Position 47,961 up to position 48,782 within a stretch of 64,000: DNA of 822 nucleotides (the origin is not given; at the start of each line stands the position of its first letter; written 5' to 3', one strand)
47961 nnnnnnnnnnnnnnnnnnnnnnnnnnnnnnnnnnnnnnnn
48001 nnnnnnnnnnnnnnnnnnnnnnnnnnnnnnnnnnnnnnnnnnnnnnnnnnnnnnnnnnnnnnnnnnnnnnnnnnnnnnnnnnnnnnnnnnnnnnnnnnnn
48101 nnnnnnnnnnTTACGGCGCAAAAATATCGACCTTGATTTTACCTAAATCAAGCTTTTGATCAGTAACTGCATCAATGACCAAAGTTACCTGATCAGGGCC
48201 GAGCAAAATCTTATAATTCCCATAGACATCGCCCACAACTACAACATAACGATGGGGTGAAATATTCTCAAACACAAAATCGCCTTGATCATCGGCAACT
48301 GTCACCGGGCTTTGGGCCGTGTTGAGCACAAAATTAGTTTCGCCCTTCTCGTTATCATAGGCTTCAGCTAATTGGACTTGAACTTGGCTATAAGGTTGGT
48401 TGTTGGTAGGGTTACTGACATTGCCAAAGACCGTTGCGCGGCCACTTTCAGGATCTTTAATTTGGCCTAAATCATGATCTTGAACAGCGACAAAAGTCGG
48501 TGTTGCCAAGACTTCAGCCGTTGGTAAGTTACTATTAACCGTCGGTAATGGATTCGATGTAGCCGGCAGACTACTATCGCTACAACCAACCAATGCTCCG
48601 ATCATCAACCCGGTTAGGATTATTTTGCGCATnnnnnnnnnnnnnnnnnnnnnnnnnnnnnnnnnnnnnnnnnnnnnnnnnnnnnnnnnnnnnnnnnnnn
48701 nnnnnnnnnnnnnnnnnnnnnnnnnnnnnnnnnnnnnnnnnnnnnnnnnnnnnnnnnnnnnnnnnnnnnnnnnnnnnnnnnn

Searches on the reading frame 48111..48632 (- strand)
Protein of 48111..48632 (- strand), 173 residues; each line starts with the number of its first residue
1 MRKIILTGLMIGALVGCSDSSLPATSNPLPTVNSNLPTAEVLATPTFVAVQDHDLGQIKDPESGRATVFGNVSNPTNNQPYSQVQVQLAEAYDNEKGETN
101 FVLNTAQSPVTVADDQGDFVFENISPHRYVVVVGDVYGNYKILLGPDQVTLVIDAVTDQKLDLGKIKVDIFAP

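Call 99: search_protein_families(library=pfam, proteins=[window:48111-48632:-], max_evalue=0.1)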
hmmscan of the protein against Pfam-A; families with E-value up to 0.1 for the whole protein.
window:48111-48632:- (173 aa): 2 families
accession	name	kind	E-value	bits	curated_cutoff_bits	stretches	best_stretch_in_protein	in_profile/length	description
PF13620.12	CarboxypepD_reg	-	7e-05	23.5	32.3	1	67-133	1-54/82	Carboxypeptidase regulatory-like domain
PF13715.12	CarbopepD_reg_2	-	0.027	14.9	32.2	0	110-133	27-50/88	CarboxypepD_reg-like domain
